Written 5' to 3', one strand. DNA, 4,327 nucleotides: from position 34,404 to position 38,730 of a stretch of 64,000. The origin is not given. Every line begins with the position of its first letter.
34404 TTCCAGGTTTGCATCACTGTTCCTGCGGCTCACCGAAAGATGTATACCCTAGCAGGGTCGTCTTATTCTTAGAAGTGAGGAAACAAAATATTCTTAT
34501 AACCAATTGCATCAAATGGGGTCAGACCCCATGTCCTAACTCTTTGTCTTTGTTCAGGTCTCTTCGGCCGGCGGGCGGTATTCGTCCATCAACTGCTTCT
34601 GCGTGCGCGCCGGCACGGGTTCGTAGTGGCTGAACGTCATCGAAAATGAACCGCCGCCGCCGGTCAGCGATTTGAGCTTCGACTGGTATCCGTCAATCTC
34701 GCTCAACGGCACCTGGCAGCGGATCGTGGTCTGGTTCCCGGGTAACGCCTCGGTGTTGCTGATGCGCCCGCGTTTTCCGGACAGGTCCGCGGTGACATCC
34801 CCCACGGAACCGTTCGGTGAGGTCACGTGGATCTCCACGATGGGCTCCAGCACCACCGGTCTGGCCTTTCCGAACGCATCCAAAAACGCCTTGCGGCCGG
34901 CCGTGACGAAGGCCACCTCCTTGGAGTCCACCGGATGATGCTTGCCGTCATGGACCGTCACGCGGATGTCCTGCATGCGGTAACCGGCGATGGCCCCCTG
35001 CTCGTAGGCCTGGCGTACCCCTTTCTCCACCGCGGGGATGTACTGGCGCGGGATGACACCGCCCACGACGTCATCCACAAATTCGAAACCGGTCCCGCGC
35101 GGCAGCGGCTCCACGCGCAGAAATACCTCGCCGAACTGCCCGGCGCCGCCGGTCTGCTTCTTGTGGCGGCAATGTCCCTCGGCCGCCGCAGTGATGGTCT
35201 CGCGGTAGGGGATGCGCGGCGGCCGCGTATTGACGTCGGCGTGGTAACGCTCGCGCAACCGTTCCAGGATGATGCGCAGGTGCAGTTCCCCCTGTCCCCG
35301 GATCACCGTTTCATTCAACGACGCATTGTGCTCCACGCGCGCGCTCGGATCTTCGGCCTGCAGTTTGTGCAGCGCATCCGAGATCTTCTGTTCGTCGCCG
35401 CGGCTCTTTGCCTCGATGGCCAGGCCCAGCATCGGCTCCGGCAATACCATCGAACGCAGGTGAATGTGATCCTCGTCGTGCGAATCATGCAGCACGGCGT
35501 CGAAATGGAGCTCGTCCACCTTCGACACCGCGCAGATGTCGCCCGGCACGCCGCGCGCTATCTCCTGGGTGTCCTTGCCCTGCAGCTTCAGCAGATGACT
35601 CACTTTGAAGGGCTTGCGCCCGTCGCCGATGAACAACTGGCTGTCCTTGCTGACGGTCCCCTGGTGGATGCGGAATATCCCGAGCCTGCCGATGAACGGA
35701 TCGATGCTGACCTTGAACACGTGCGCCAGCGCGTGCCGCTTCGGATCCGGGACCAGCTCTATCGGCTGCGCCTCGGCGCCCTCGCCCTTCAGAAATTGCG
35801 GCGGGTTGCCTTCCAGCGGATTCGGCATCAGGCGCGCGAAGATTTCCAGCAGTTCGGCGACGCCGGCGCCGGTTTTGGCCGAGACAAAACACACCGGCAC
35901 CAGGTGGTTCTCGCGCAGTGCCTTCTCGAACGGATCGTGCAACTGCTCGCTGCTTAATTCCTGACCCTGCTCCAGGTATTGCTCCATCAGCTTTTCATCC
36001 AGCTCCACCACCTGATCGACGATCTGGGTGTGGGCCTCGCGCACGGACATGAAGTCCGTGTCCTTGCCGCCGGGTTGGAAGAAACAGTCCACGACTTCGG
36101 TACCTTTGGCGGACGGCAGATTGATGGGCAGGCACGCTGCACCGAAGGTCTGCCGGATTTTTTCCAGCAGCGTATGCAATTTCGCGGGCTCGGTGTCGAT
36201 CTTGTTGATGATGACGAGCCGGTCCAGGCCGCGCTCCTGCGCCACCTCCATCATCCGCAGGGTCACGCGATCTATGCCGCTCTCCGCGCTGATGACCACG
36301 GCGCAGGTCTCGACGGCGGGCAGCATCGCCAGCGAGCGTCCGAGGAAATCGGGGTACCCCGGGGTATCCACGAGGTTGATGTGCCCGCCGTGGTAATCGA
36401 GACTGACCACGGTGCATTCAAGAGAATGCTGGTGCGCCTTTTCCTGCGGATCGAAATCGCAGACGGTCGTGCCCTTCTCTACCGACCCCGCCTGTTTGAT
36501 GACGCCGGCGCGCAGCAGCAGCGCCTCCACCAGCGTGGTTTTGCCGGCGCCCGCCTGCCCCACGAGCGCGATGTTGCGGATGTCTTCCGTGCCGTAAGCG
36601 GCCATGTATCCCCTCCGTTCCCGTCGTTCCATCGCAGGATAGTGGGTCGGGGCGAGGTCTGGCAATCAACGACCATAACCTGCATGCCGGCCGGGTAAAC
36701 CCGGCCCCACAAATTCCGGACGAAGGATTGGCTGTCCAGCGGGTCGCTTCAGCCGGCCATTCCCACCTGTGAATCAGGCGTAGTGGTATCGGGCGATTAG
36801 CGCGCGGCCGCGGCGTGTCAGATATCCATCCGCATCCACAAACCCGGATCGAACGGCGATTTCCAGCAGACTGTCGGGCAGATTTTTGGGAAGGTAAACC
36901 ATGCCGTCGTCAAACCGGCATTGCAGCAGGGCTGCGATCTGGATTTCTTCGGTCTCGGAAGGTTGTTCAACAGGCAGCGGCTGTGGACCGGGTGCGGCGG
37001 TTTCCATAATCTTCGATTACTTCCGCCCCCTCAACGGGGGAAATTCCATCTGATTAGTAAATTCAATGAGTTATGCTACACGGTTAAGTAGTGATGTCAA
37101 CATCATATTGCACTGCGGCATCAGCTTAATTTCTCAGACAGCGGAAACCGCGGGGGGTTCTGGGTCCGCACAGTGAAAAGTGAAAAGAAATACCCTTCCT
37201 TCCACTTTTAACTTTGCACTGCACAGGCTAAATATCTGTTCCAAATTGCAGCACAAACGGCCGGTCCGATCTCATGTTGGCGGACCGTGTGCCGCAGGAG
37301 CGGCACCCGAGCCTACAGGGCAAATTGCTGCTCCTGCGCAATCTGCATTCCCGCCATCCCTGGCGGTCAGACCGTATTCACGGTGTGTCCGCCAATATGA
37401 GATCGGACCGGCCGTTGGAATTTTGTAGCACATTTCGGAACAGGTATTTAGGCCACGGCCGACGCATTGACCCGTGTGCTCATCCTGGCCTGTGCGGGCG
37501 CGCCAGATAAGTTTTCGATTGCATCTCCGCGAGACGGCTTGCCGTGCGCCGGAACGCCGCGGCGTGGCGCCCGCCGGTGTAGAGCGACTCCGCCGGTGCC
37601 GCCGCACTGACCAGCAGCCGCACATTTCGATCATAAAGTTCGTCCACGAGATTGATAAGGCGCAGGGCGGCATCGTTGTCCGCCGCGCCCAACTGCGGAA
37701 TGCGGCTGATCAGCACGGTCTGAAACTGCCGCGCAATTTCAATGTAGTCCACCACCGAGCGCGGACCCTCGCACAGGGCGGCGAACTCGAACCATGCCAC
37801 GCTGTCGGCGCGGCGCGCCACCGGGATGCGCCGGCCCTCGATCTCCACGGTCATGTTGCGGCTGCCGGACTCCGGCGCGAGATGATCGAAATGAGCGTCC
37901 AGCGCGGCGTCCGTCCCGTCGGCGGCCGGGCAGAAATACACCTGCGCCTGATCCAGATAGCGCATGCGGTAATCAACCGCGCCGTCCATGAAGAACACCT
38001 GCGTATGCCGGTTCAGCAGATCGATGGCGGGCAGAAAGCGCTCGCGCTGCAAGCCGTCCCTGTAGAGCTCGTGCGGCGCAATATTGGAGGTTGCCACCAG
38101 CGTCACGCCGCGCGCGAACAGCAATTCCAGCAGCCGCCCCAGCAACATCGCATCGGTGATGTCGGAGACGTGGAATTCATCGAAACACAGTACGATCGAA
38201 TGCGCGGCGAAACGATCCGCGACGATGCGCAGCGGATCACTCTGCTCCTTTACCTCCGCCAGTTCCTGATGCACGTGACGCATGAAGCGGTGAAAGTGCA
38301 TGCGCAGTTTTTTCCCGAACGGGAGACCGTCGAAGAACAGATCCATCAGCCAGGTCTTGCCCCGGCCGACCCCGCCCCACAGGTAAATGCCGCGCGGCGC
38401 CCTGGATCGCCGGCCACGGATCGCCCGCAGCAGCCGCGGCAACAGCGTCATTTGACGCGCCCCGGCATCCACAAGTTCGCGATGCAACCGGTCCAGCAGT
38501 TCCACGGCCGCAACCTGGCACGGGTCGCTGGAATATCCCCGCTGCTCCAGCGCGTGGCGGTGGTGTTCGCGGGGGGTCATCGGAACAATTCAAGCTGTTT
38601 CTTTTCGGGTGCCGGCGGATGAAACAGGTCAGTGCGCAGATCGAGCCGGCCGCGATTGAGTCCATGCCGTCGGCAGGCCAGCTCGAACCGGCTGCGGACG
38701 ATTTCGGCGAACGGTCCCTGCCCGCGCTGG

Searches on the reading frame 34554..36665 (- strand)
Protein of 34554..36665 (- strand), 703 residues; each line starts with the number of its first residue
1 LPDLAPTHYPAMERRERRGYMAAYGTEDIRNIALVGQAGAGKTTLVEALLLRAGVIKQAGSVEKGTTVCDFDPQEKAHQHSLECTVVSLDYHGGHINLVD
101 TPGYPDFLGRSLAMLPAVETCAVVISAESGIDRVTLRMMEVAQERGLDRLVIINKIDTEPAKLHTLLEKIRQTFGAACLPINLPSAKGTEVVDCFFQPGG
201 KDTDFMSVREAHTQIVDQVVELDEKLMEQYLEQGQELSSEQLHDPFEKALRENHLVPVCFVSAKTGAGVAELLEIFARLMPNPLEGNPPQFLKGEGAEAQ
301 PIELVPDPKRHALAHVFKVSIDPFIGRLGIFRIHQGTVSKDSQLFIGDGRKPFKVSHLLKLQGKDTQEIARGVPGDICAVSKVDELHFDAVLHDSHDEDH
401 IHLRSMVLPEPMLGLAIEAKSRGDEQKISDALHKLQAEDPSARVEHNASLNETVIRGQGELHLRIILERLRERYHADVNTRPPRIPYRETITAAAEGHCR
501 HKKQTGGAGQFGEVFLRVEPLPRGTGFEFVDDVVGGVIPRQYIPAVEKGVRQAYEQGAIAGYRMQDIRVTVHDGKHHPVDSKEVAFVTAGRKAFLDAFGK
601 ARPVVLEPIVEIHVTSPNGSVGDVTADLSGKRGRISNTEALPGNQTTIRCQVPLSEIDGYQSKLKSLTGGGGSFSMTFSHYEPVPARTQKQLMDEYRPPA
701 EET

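Call 76: search_protein_families(library=pfam, proteins=[window:34554-36665:-], max_evalue=0.001)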
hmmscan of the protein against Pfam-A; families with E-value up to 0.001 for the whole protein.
window:34554-36665:- (703 aa): 9 families
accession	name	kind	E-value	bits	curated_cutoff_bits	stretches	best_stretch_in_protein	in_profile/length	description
PF03764.24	EFG_IV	-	1.5e-40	138.1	24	1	483-601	1-120/121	Elongation factor G, domain IV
PF00009.33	GTP_EFTU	-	7.1e-37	127.3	26.5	1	28-281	2-187/188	Elongation factor Tu GTP binding domain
PF00679.30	EFG_C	-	6.7e-26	90.6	27.9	1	605-691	2-88/89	Elongation factor G C-terminus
PF14492.12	EFG_III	-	3.2e-24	85.2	27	1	408-481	1-74/75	Elongation Factor G, domain III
PF22042.2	EF-G_D2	-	3.8e-10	40.2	27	1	313-385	3-73/84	Elongation factor G domain 2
PF01926.29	MMR_HSR1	-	2.9e-07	31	21.9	1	31-155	1-113/113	50S ribosome-binding GTPase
PF03193.22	RsgA_GTPase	-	2e-06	28.2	30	0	30-52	107-129/174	RsgA GTPase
PF03144.31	GTP_EFTU_D2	-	6.8e-05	23.7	30.3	1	326-386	1-66/73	Elongation factor Tu domain 2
PF00735.24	Septin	-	0.00011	22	26.2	1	31-117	6-85/280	Septin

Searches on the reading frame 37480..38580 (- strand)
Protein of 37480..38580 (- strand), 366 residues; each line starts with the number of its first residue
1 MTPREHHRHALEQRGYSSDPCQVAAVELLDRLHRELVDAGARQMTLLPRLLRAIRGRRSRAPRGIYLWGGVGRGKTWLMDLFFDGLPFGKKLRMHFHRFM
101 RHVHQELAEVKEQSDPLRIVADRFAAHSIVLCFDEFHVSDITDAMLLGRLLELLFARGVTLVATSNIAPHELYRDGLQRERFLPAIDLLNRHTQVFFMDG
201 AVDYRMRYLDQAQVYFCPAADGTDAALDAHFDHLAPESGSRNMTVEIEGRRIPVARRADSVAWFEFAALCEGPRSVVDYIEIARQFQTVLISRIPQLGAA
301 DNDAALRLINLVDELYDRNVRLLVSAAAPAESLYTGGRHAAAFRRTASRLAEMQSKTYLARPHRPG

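Call 76: search_protein_families(library=pfam, proteins=[window:37480-38580:-], max_evalue=0.001)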
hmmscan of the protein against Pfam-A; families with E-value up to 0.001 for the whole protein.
window:37480-38580:- (366 aa): 2 families
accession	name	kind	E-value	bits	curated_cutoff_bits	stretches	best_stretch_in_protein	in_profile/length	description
PF03969.22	AFG1_ATPase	-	1.3e-134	449.2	27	1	1-361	1-360/361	AFG1-like ATPase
PF13191.12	AAA_16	-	0.00082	20.3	32.6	0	49-84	11-46/167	AAA ATPase domain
